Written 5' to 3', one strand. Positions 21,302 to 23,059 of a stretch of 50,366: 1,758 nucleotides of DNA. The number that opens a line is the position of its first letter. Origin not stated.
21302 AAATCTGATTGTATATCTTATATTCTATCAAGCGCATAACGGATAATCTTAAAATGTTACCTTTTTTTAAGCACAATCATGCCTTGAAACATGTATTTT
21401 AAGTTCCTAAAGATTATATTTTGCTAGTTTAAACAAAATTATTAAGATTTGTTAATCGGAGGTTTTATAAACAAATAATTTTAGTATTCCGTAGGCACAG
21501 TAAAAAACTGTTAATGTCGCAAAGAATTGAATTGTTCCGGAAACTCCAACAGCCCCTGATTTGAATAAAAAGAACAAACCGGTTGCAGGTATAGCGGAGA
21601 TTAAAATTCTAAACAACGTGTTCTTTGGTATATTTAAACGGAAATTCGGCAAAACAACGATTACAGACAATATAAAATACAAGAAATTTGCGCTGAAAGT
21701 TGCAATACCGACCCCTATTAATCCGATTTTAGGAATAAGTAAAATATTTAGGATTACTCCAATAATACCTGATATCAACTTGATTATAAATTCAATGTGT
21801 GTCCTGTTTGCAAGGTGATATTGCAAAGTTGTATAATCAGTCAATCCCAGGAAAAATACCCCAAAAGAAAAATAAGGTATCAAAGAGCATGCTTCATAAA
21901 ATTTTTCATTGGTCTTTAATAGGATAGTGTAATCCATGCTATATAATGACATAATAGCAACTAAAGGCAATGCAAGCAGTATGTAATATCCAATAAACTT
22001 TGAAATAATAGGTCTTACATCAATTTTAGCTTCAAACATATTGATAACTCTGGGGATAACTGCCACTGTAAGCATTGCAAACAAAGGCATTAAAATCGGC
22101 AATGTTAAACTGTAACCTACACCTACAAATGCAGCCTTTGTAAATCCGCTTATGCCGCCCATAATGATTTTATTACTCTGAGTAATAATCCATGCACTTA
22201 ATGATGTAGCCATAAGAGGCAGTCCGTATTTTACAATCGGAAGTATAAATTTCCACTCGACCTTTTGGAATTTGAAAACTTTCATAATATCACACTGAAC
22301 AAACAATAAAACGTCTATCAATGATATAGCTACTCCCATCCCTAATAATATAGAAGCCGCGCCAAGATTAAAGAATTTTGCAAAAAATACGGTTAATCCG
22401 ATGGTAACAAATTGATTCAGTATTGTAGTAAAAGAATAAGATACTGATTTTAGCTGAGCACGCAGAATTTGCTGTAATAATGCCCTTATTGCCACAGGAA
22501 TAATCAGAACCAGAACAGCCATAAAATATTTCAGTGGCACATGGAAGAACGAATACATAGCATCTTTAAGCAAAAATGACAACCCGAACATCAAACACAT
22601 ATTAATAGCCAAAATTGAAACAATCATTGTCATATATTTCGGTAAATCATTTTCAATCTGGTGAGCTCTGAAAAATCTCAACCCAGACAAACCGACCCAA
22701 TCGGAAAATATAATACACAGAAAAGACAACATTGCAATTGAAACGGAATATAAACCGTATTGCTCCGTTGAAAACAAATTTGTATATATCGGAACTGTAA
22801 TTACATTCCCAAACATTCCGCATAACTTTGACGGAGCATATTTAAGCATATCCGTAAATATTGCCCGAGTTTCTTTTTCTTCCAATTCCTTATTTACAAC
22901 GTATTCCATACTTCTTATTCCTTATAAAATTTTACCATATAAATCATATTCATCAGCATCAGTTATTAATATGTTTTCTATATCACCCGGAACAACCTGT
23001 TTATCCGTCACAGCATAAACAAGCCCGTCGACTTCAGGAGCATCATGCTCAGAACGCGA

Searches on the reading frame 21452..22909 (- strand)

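Call 8: search_protein_families(library=pfam, proteins=[window:21452-22909:-], max_evalue=0.001)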
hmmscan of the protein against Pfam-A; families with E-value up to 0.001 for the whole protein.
window:21452-22909:- (485 aa): 3 families
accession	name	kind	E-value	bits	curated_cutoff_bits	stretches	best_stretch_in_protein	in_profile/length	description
PF01943.22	Polysacc_synt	-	4.2e-12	46.5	28.2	1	36-288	20-270/274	Polysaccharide biosynthesis protein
PF13440.11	Polysacc_synt_3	-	5.1e-07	29.7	23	1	45-325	5-277/293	Polysaccharide biosynthesis protein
PF03023.19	MurJ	-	2.7e-05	23.4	27.4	1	127-429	99-409/451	Lipid II flippase MurJ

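Call 12: search_protein_families(library=ncbifam, proteins=[window:21452-22909:-], max_evalue=0.01)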
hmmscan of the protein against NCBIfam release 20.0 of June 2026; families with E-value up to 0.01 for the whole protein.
window:21452-22909:- (485 aa): 2 families
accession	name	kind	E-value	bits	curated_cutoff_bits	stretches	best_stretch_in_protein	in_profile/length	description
NF050818.1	PolSacchBiosHfsF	equivalog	6e-23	81.6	700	1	21-439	6-423/468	polysaccharide biosynthesis protein HfsF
TIGR01695.1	murJ_mviN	equivalog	0.008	14.9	235.55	1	124-475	122-491/506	murein biosynthesis integral membrane protein MurJ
